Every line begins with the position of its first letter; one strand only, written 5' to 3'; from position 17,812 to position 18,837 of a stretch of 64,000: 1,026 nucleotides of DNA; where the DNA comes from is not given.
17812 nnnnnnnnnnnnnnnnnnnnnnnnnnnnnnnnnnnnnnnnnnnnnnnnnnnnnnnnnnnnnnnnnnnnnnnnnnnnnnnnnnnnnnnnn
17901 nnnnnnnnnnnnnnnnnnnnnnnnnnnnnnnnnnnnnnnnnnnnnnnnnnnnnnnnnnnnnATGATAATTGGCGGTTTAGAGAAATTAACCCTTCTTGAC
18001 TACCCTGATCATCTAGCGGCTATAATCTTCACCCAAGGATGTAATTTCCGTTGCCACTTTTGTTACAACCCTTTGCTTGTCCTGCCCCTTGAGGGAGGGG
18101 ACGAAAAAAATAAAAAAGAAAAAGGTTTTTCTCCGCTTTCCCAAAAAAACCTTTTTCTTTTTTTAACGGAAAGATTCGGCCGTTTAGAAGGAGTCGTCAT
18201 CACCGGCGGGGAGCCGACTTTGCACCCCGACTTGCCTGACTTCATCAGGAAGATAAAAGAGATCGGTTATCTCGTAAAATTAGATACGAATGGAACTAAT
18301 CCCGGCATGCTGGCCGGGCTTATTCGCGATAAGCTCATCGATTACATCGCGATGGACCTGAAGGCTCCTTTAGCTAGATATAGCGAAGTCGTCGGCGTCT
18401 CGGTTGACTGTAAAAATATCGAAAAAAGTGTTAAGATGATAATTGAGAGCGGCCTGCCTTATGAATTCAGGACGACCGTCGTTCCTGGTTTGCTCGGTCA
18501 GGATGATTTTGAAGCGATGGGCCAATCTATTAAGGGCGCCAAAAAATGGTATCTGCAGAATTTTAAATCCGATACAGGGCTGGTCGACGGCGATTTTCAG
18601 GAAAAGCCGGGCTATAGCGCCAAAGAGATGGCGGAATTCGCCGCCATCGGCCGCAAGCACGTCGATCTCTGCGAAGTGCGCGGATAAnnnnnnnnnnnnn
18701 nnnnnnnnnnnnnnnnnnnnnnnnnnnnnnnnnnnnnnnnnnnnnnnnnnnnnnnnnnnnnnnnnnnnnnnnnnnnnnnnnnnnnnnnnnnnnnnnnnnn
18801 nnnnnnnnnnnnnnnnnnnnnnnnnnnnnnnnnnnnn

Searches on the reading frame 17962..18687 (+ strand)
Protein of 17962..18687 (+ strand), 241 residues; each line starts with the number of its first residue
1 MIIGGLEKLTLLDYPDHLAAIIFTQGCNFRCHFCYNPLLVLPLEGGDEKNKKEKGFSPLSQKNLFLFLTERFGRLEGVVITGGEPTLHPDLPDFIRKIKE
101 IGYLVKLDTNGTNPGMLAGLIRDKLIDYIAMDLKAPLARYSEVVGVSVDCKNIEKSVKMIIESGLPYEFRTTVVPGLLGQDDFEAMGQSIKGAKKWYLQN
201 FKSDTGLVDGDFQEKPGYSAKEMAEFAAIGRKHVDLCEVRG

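Call 53: search_protein_families(library=pfam, proteins=[window:17962-18687:+], max_evalue=0.00001)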
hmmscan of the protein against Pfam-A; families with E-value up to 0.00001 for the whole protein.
window:17962-18687:+ (241 aa): 2 families
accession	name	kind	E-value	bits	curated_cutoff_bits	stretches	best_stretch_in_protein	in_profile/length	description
PF04055.27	Radical_SAM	-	5.6e-21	75.9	29.5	1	21-182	1-156/166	Radical SAM superfamily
PF13353.11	Fer4_12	-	5.3e-06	27.2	22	0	21-101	9-80/137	4Fe-4S single cluster domain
